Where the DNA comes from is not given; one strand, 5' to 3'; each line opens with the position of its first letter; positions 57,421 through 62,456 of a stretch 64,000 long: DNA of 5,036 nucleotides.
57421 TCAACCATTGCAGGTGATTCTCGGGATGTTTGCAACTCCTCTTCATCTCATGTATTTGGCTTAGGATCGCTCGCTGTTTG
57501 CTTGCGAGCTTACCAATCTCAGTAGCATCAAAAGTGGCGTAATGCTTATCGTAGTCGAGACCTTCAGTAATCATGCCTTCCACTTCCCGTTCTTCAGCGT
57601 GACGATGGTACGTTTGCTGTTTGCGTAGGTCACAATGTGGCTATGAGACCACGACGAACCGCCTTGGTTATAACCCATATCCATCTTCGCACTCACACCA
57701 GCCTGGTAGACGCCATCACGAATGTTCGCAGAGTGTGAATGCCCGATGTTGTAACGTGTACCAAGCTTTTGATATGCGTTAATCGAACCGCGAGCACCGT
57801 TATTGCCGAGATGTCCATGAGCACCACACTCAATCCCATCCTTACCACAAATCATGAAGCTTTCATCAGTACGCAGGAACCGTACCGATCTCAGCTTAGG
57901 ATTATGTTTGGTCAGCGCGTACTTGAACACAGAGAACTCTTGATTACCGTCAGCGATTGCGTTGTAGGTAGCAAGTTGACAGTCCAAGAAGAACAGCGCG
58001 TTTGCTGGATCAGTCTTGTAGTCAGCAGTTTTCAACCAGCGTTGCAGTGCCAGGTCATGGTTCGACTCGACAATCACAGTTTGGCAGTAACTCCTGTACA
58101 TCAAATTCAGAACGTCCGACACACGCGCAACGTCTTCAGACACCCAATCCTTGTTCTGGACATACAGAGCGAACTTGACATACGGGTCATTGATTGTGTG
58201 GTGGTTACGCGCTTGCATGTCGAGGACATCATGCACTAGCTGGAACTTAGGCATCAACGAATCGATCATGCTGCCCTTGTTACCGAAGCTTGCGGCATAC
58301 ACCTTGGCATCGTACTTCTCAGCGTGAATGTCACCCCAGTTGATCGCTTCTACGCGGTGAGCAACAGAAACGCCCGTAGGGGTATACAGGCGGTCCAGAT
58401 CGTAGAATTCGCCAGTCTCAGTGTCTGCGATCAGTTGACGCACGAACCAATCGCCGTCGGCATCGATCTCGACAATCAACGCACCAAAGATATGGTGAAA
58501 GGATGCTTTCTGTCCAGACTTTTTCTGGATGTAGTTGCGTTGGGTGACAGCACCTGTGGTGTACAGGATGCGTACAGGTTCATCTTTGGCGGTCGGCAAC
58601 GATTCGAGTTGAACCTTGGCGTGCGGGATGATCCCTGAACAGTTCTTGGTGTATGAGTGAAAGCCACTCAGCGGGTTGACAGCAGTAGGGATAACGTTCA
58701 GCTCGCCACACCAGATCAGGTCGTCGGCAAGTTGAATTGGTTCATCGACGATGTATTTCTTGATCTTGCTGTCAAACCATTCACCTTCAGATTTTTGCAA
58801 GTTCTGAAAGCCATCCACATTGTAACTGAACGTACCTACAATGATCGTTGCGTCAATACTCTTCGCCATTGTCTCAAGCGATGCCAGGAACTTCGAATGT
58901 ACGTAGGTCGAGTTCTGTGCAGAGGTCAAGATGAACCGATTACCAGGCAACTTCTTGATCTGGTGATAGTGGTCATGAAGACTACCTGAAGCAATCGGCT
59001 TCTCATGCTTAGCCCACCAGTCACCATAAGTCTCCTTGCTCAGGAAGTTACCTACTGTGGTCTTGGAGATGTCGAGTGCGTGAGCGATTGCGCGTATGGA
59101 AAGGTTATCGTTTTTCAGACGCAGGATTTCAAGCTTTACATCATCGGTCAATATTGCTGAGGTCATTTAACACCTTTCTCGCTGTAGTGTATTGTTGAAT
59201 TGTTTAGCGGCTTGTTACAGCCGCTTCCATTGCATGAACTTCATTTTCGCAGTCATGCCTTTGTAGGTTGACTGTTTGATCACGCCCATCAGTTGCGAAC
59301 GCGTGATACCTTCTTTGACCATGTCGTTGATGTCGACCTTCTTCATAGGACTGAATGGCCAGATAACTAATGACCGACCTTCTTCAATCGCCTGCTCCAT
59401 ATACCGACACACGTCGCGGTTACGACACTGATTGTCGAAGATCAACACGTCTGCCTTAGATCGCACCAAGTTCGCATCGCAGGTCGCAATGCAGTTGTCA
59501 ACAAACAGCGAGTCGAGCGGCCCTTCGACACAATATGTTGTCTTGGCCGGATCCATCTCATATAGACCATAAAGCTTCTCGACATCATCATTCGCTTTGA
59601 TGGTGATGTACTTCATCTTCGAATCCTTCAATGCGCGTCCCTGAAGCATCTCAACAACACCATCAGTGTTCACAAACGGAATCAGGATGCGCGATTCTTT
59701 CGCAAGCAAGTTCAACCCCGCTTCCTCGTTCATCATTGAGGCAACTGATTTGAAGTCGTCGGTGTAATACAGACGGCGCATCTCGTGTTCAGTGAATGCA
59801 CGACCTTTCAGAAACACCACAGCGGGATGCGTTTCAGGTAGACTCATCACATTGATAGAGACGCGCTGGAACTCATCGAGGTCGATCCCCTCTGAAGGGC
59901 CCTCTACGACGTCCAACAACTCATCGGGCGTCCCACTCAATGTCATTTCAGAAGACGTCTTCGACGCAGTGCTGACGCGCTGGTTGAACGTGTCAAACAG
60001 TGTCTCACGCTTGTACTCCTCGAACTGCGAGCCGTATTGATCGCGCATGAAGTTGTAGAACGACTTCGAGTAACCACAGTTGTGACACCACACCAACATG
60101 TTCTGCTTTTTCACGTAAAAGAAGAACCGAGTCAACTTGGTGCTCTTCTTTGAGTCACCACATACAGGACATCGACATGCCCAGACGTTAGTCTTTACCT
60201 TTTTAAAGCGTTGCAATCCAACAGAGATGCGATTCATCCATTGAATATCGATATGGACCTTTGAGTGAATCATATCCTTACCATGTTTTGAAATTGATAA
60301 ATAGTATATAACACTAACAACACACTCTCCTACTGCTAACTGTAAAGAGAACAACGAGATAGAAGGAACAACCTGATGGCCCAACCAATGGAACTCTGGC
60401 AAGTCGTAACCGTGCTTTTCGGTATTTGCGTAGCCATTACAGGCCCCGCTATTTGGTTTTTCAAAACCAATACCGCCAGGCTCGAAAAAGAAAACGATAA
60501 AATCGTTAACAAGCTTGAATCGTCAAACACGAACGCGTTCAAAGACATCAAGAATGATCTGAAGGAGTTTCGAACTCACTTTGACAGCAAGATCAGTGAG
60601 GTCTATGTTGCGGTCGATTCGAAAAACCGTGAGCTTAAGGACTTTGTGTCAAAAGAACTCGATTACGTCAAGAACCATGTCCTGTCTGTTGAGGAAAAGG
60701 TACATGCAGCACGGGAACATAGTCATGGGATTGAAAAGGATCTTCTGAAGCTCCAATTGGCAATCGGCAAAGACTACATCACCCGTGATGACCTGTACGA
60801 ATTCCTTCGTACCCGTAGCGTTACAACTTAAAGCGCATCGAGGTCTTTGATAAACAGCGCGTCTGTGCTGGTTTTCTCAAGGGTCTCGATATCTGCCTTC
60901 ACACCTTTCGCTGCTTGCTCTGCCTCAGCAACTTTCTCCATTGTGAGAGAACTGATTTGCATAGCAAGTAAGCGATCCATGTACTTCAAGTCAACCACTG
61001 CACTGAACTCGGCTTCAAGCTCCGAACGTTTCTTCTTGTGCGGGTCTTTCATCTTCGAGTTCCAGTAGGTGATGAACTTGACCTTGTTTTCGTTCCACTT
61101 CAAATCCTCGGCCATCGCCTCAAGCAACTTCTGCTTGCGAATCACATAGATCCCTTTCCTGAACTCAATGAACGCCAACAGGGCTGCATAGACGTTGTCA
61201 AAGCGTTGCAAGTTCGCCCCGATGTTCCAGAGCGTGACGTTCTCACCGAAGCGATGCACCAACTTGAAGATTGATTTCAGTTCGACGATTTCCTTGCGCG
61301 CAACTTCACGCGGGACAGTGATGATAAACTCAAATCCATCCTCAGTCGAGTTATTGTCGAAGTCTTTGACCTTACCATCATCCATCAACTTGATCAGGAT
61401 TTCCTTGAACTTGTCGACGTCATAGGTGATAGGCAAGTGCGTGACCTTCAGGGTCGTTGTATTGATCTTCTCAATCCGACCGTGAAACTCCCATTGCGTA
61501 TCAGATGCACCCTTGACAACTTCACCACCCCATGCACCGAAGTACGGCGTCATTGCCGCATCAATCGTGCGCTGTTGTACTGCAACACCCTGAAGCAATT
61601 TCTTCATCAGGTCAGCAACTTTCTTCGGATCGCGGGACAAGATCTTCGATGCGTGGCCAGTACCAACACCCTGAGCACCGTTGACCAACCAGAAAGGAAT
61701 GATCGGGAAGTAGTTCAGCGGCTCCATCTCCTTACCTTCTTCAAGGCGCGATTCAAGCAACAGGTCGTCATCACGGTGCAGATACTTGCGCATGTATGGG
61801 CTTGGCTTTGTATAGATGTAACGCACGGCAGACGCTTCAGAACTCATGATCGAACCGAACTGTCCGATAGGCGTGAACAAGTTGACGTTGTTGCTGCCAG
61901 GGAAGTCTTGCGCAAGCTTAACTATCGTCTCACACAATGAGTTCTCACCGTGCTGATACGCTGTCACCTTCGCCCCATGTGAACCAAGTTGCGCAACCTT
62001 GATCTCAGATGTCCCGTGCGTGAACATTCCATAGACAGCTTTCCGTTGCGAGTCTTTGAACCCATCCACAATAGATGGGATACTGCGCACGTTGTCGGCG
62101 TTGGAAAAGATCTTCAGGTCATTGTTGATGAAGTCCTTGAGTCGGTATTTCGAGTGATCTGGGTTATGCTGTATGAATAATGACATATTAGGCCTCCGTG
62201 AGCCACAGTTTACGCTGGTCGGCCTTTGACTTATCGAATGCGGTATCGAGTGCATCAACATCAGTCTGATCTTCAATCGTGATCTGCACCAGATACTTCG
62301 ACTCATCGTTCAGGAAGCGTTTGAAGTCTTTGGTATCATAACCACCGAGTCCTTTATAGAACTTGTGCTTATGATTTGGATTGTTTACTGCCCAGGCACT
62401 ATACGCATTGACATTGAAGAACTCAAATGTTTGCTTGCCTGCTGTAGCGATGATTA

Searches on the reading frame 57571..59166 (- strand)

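Call 16: search_protein_families(library=phrogs, proteins=[window:57571-59166:-], max_evalue=0.001)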
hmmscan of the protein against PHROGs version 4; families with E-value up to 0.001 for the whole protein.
window:57571-59166:- (531 aa): 1 family
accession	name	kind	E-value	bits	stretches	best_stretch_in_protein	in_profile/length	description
phrog_1745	-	other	2.9e-202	674.1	1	33-530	45-541/542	DNA transfer protein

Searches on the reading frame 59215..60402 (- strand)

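Call 15: search_protein_families(library=phrogs, proteins=[window:59215-60402:-], max_evalue=0.001)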
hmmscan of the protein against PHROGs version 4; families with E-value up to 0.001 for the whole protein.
window:59215-60402:- (395 aa): 4 families
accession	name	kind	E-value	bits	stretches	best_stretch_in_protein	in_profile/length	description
phrog_47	-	DNA, RNA and nucleotide metabolism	1.1e-70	240.3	1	54-395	33-352/947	DNA primase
phrog_451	-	unknown function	9.7e-47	161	1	49-394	131-460/461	-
phrog_21887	-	DNA, RNA and nucleotide metabolism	6.1e-28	98.5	1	271-394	3-130/131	DNA primase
phrog_6444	-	DNA, RNA and nucleotide metabolism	2.8e-05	24.1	1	78-298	40-271/577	DNA primase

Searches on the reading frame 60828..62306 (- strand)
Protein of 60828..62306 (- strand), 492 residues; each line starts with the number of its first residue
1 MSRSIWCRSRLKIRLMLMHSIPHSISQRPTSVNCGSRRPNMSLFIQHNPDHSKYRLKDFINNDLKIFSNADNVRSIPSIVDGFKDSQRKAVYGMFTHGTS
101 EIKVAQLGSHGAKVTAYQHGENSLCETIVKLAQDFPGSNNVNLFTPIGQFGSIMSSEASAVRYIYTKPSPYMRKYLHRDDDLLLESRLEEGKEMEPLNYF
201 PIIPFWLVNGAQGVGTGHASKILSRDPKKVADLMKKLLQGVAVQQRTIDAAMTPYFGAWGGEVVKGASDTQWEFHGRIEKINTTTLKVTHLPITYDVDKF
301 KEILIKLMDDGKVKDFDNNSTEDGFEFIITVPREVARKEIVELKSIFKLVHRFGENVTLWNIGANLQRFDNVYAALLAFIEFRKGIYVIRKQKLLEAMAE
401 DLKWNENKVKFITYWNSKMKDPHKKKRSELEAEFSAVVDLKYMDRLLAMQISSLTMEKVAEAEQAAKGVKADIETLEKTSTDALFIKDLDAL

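Call 16: search_protein_families(library=phrogs, proteins=[window:60828-62306:-], max_evalue=0.001)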
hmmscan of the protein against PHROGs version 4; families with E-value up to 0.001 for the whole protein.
window:60828-62306:- (492 aa): 2 families
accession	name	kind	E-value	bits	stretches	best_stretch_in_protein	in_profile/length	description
phrog_551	-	DNA, RNA and nucleotide metabolism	2.3e-126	424.1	1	52-492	8-449/701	DNA topoisomerase II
phrog_20354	-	DNA, RNA and nucleotide metabolism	0.00027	22.3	1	73-176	26-130/142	DNA topoisomerase II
